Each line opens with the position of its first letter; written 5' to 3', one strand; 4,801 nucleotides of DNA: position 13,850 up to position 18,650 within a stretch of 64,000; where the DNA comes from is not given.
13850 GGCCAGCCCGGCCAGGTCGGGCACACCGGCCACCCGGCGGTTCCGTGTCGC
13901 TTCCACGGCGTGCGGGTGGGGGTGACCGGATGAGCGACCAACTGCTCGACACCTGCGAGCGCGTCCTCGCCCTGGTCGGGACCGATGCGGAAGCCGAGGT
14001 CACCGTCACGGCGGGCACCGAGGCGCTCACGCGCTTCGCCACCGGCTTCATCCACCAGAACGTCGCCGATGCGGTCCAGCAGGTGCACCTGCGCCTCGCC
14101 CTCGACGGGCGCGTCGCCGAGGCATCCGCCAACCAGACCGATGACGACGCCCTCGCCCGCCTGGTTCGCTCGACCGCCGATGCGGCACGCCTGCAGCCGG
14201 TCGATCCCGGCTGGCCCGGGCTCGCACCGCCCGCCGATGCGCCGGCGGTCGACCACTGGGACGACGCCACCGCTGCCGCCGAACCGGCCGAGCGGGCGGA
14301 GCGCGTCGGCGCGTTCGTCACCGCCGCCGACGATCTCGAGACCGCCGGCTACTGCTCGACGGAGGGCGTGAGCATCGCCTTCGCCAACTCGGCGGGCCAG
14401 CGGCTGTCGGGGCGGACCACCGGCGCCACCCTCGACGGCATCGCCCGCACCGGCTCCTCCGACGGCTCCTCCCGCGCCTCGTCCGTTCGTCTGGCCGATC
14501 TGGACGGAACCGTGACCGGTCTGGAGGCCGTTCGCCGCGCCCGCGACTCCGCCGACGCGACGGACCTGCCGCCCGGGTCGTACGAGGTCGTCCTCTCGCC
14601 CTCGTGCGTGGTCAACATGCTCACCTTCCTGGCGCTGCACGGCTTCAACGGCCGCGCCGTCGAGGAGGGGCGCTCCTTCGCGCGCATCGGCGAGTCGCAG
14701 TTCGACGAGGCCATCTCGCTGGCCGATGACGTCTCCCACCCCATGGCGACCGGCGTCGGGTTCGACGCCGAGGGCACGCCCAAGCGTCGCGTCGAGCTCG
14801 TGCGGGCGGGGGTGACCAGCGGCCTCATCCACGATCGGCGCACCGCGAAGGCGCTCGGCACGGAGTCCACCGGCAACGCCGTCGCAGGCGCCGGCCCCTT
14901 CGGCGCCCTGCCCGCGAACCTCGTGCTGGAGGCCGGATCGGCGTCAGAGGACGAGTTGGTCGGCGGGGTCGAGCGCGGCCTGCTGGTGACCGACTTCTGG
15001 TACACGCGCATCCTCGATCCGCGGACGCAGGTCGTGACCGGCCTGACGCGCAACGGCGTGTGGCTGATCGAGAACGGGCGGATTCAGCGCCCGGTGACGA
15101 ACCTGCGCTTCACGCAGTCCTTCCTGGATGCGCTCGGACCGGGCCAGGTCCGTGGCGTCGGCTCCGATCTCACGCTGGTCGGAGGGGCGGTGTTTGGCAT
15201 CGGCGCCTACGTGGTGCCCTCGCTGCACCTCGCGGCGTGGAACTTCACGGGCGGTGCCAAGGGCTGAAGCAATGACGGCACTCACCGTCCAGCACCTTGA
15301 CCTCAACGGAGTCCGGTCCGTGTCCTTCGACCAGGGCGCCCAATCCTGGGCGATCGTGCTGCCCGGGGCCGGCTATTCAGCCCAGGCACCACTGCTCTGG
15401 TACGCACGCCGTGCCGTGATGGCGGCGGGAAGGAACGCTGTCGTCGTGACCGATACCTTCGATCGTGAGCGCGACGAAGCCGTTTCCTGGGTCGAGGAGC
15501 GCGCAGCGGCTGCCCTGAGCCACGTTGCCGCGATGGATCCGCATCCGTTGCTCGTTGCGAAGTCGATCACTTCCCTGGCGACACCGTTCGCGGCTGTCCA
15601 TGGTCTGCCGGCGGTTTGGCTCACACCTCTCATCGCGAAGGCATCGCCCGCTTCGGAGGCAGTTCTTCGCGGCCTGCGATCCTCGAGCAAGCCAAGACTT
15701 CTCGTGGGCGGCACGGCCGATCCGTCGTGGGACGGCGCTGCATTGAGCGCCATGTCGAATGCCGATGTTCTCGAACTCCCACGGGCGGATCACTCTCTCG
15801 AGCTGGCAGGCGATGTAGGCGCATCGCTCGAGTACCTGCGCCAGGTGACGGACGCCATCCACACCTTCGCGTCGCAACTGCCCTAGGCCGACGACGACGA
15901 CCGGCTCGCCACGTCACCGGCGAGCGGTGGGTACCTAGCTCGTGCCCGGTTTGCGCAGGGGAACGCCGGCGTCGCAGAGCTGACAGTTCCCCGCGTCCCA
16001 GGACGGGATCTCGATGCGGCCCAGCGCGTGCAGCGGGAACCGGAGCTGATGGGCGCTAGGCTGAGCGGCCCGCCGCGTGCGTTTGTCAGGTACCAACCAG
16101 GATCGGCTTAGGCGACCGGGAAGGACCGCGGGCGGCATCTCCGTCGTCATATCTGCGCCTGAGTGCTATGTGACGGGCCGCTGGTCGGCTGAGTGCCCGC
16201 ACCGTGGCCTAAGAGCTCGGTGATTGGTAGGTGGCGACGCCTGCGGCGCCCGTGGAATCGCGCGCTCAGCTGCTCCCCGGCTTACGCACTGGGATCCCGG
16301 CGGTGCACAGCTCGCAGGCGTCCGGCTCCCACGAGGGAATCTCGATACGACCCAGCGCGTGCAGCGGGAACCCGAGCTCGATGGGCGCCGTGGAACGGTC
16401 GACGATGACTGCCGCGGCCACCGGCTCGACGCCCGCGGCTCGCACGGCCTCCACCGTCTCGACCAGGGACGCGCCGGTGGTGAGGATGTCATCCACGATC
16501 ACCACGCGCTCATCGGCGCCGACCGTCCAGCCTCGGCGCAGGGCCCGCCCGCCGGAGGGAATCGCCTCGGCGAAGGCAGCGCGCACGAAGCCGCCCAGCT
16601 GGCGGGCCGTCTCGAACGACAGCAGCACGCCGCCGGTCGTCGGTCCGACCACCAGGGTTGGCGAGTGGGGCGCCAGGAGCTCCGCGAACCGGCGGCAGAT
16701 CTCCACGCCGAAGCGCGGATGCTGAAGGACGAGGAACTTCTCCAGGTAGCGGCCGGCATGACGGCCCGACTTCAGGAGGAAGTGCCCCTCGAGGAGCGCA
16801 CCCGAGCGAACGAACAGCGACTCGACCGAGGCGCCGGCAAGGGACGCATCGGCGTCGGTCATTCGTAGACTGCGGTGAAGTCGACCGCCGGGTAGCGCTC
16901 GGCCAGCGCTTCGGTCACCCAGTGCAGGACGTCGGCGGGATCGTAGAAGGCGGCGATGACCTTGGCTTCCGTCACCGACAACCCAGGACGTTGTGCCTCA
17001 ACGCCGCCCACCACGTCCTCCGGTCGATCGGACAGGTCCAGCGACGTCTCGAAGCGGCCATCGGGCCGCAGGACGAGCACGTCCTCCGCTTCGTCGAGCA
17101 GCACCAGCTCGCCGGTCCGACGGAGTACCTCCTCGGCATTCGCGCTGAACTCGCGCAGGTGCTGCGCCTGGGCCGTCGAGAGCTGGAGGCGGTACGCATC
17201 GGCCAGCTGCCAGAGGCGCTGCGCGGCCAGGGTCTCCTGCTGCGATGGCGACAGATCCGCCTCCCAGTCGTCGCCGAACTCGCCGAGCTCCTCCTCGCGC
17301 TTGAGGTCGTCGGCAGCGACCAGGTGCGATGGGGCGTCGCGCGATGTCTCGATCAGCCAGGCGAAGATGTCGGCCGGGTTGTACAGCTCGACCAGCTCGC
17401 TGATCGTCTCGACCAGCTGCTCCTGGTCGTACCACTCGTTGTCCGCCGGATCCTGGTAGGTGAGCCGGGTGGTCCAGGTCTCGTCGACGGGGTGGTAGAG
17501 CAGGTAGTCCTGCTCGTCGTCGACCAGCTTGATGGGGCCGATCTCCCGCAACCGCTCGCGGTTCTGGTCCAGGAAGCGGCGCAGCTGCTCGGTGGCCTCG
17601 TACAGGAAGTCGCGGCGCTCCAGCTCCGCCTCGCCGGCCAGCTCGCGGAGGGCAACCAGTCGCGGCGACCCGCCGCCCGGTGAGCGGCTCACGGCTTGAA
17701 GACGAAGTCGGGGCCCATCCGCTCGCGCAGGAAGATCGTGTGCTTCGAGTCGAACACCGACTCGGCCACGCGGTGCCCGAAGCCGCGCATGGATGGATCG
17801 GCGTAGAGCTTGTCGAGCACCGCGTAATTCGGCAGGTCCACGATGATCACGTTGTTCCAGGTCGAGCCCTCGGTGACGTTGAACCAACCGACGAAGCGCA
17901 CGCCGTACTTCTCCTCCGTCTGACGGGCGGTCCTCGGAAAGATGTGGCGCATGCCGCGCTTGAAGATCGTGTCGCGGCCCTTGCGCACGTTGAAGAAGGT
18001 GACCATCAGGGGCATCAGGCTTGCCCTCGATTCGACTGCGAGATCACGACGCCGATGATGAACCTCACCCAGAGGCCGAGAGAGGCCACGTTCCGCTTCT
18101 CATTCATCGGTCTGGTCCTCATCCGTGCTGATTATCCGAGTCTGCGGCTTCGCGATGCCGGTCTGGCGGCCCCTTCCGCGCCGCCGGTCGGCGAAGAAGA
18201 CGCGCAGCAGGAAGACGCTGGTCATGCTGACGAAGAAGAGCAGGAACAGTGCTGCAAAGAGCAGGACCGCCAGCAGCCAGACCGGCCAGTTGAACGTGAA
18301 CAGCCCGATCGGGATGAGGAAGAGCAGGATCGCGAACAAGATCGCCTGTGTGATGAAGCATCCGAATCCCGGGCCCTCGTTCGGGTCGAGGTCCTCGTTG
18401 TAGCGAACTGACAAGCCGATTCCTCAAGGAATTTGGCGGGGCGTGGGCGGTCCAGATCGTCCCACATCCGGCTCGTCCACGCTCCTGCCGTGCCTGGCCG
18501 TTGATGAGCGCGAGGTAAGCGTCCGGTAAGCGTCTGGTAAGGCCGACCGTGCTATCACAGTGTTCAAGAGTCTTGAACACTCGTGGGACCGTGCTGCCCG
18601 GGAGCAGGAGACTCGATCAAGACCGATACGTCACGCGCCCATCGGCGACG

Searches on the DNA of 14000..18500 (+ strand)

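Call 5: search_rna_families(source=window, start=14000, end=18500, threshold=evalue, max_evalue=1)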
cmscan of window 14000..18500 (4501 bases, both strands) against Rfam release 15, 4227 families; matches with E-value up to 1: 0.
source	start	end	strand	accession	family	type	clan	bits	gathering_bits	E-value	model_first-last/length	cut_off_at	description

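Call 94: search_dna_similar(query=window:15268-16265:+, collection=plasmids, mode=distant, max_rows=8)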
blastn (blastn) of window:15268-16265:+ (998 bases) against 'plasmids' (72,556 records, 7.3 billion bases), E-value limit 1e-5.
No match.

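Call 95: search_dna_similar(query=window:15268-16265:+, collection=phages, mode=distant, max_rows=8)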
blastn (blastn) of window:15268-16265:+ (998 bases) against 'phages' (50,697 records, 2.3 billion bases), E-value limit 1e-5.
No match.

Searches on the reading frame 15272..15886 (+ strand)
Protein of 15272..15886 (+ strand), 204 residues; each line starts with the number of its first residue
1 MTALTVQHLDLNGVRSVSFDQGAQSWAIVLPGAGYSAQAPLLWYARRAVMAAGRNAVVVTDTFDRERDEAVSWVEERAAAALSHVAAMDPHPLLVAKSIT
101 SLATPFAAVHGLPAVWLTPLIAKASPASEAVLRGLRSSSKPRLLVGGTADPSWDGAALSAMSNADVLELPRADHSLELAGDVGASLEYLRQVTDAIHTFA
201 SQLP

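Call 18: search_protein_families(library=pfam, proteins=[window:15272-15886:+], max_evalue=0.01)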
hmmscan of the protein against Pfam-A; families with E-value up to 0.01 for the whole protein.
window:15272-15886:+ (204 aa): 0 families

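Call 19: find_encoding_contigs(protein=window:15272-15886:+, flank=6000, max_places=10)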
Protein window:15272-15886:+ (204 aa): 23 contigs read that carry it; 10 places shown.
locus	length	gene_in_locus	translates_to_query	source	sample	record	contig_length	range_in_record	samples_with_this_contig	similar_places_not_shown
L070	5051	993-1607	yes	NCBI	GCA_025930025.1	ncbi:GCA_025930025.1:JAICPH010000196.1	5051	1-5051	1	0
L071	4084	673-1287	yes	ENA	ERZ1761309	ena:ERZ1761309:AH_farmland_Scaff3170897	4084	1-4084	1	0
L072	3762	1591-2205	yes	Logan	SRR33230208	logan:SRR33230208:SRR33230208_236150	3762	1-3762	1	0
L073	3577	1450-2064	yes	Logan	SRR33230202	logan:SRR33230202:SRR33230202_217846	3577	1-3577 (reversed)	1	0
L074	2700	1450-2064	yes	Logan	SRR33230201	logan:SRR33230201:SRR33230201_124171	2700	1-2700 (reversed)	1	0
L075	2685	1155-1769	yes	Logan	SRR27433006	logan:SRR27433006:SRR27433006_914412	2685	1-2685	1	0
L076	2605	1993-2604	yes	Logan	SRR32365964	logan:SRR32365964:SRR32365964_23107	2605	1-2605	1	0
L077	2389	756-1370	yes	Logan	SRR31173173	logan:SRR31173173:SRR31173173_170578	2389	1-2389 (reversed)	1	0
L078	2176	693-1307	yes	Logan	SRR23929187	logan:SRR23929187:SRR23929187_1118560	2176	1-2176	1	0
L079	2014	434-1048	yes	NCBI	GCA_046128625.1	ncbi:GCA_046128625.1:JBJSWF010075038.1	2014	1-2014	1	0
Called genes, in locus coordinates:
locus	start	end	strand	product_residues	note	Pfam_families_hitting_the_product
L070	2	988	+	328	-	?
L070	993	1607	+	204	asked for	-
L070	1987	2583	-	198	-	PF00156:Pribosyltran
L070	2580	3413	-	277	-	-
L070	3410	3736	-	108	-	-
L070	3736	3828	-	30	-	-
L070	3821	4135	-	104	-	-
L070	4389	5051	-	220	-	?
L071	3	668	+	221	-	?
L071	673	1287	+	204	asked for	-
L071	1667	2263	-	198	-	PF00156:Pribosyltran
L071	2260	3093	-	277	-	-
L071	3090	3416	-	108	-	-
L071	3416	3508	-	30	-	-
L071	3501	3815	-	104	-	-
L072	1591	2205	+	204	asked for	-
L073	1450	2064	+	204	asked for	-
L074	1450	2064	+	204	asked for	-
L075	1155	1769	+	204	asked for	-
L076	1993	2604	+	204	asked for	?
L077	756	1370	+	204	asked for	-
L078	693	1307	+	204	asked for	-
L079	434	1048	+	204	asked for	-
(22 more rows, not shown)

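Call 20: find_homologous_proteins(query=window:15272-15886:+, max_evalue=0.001)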
Query window:15272-15886:+ (204 aa): 628 proteins with E <= 0.001 among 3049 candidates; the best 120 are listed.
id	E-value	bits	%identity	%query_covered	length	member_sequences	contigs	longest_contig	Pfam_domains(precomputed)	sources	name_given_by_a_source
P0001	1.9e-123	428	100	100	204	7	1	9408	-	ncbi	-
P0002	8.1e-73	262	61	99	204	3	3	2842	-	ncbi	-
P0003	3.1e-72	261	62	97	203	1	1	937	-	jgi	jgi:hypothetical protein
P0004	5.3e-72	260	62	99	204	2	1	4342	-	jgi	jgi:hypothetical protein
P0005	5.3e-72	260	60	99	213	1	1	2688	-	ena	-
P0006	1.9e-71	258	62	99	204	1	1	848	-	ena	-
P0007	3.2e-71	257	62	98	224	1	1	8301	-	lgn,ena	-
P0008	3.3e-71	257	60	97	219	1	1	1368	-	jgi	jgi:hypothetical protein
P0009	8.6e-71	256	61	99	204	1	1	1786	-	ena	-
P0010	1.6e-70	255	62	99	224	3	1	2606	-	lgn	-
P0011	1.8e-70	255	61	98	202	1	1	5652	-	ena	-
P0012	3.7e-70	254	61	99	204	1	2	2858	-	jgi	jgi:hypothetical protein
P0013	4.4e-70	254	62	98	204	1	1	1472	-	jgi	jgi:hypothetical protein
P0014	5.2e-70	253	62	98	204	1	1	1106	-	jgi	jgi:hypothetical protein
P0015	5.2e-70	253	60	98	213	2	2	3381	-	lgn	-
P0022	8.7e-68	246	60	97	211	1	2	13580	-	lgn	-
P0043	1.3e-59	219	55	99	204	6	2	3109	-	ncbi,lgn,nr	ncbi:MAG: alpha/beta hydrolase [Chloroflexi bacterium]|nr:alpha/beta hydrolase [Chloroflexota bacter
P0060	1.5e-55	206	54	97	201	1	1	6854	-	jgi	jgi:predicted alpha/beta-hydrolase family hydrolase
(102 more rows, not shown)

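Call 21: find_encoding_contigs(protein=P0007, flank=5000, max_places=3)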
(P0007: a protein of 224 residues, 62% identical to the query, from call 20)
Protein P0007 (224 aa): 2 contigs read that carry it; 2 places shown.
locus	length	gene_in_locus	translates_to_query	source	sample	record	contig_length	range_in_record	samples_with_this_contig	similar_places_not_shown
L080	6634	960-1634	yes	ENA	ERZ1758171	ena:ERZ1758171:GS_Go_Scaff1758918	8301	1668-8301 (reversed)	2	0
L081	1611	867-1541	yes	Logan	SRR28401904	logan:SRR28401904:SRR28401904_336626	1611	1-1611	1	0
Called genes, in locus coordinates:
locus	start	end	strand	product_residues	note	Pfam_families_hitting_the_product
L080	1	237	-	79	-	?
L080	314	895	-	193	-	PF00583:Acetyltransf_1, PF13508:Acetyltransf_7 (faint)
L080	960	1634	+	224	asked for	-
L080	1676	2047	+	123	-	PF00903:Glyoxalase (weak), PF18029:Glyoxalase_6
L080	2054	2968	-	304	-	-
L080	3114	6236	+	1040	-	PF00211:Guanylate_cyc, PF13191:AAA_16, PF13424:TPR_12 (weak)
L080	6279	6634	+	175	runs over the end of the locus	-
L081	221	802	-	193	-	PF00583:Acetyltransf_1, PF13508:Acetyltransf_7 (faint)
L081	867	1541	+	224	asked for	-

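Call 22: find_encoding_contigs(protein=P0022, flank=5000, max_places=3)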
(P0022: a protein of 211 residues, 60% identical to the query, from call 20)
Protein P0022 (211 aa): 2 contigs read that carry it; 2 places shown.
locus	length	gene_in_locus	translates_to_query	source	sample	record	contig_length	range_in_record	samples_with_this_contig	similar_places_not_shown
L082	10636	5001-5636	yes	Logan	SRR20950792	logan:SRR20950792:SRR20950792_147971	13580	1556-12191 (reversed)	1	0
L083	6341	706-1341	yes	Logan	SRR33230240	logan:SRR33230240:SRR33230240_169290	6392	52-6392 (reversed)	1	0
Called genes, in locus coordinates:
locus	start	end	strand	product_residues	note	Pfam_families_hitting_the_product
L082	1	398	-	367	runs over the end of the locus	PF01381:HTH_3, PF13560:HTH_31 (faint), PF15943:YdaS_toxin (weak), PF06114:Peptidase_M78 (weak)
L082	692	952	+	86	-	-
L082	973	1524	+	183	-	PF14455:Y4jH-like (weak)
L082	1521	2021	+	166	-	-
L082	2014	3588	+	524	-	PF00899:ThiF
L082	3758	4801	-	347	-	PF13487:HD_5, PF01966:HD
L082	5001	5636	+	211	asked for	-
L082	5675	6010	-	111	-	-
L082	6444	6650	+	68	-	-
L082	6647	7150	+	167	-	-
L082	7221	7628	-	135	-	-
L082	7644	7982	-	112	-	-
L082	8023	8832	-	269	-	-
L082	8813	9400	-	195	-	PF08534:Redoxin, PF00578:AhpC-TSA, PF13098:Thioredoxin_2 (weak)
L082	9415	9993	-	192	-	PF07291:MauE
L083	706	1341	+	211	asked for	-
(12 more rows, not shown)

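Call 23: find_encoding_contigs(protein=P0011, flank=5000, max_places=3)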
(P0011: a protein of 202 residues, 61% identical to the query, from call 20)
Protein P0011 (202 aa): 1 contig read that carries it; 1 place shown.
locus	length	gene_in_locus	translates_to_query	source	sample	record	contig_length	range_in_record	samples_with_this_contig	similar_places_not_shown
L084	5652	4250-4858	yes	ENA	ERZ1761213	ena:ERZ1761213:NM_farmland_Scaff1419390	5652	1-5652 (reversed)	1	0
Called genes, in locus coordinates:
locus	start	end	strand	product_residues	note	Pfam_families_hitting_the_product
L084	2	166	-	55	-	?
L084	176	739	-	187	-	-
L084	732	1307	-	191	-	PF07638:Sigma70_ECF (weak), PF04542:Sigma70_r2, PF08281:Sigma70_r4_2, PF04545:Sigma70_r4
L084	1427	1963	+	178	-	-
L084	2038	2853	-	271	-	-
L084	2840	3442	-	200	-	PF07638:Sigma70_ECF (weak), PF04542:Sigma70_r2, PF08281:Sigma70_r4_2, PF04545:Sigma70_r4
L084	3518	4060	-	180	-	PF13563:2_5_RNA_ligase2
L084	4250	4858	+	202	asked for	-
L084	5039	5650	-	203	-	?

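Call 67: search_protein_families(library=ncbifam, proteins=[window:15272-15886:+], max_evalue=0.1)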
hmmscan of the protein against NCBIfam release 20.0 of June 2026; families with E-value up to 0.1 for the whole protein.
window:15272-15886:+ (204 aa): 0 families

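Call 81: search_solved_structures(query=window:15272-15886:+, max_evalue=1)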
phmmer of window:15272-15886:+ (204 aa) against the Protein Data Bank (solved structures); distinct sequences matched with E-value up to 1: 0.

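Call 82: search_protein_families(library=pfam, proteins=[window:15272-15886:+, P0043, P0060], max_evalue=10)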
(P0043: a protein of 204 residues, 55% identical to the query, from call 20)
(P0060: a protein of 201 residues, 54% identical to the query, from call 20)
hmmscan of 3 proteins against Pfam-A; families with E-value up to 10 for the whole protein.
window:15272-15886:+ (204 aa): 0 families

P0043 (204 aa): 0 families

P0060 (201 aa): 1 family
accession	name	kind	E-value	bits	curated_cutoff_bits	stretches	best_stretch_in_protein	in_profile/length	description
PF20408.4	Abhydrolase_11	-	0.3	11.2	27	1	67-176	55-169/193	Alpha/beta hydrolase domain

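Call 89: predict_structure(alignment_id=A6)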
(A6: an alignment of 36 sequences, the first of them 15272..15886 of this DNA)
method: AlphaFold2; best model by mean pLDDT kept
length: 204 residues; sequences in the alignment: 36
mean_pLDDT: 96.3   pTM: 0.93
mean pLDDT of the five models: 96.3, 95.8, 95.8, 95.8, 94.7
residues with pLDDT >= 90: 189; 70-90: 14; 50-70: 1; < 50: 0
segments of 3 or more residues with pLDDT < 50: none
pLDDT, mean of each block of 10 residues (from residue 1): 93 98 98 89 98 98 94 98 98 98 98 98 94 97 98 92 95 97 98 99 95
secondary structure, 60 per line:
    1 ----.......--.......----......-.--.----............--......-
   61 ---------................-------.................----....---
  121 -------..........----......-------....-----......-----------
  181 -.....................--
elements in order: E5-11 E14-20 E25-30 H40-51 E54-59 H70-85 E93-97 H98-109 E114-117 H128-137 E142-147 H155-158 E164-169 H182-202

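Call 92: fold_search(model_id=the predicted structure, library=pdb)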
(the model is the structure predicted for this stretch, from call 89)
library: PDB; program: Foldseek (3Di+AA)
matches with E <= 10: 1839; with E <= 0.001: 943
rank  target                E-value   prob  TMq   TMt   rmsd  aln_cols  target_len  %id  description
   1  8slj_A                8.5e-11  1.00  0.72  0.59   5.4       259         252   14  K164A mutant of a chlorogenic acid esterase from Lactobacillus helveticus (released 2024-03-27)
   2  9h0z_F                1.2e-10  1.00  0.74  0.61   4.4       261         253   17  Crystal structure of TTL[Nle], thermophilic lipase TTL from Thermoanaerobacter thermohydrosulfuricus containing non-ca (released 2025-10-29)
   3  3pf8_A                1.9e-10  1.00  0.73  0.61   4.2       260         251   15  Crystal structure of the Lactobacillus johnsonii cinnamoyl esterase LJ0536 (released 2011-08-31)
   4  8skm_A                2.0e-10  1.00  0.75  0.62   4.2       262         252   15  Wild type chlorogenic acid esterase from Lactobacillus helveticus (released 2024-03-27)
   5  2wtm_A                2.3e-10  1.00  0.72  0.60   4.1       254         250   14  Est1E from Butyrivibrio proteoclasticus (released 2010-01-19)
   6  2wtm_C                2.8e-10  1.00  0.72  0.60   4.1       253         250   14  Est1E from Butyrivibrio proteoclasticus (released 2010-01-19)
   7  2wtm_D                4.5e-10  1.00  0.71  0.61   4.3       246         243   15  Est1E from Butyrivibrio proteoclasticus (released 2010-01-19)
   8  7xrh_B                5.1e-10  1.00  0.74  0.69   3.8       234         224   15  Feruloyl esterase from Lactobacillus acidophilus (released 2023-05-17)
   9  7xrh_A                5.4e-10  1.00  0.73  0.63   5.3       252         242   16  Feruloyl esterase from Lactobacillus acidophilus (released 2023-05-17)
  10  3pf9                  5.7e-10  1.00  0.72  0.60   4.3       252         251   15  Crystal structure of the Lactobacillus johnsonii cinnamoyl esterase LJ0536 S106A mutant (released 2011-08-31)
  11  3pfb_A                6.1e-10  1.00  0.71  0.60   4.3       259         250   16  Crystal structure of the Lactobacillus johnsonii cinnamoyl esterase LJ0536 S106A mutant in complex with ethylferulate (released 2011-08-31)
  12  9h0z_C                7.7e-10  1.00  0.72  0.61   5.7       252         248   15  Crystal structure of TTL[Nle], thermophilic lipase TTL from Thermoanaerobacter thermohydrosulfuricus containing non-ca (released 2025-10-29)
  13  7xri_A                1.2e-09  1.00  0.72  0.59   5.2       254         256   15  Feruloyl esterase mutant -S106A (released 2023-05-17)
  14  3trd                  1.8e-09  1.00  0.69  0.68   3.7       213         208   13  Structure of an alpha-beta serine hydrolase homologue from Coxiella burnetii (released 2011-09-21)
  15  3bdi                  1.8e-09  1.00  0.67  0.66   4.1       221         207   14  Crystal structure of predicted CIB-like hydrolase (NP_393672.1) from Thermoplasma acidophilum at 1.45 A resolution (released 2007-11-27)
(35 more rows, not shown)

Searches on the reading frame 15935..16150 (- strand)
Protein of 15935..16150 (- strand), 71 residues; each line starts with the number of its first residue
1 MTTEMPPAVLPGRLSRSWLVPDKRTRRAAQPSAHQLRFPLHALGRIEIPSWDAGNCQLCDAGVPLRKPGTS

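Call 18: search_protein_families(library=pfam, proteins=[window:15935-16150:-], max_evalue=0.01)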
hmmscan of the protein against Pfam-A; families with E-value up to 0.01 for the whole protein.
window:15935-16150:- (71 aa): 0 families
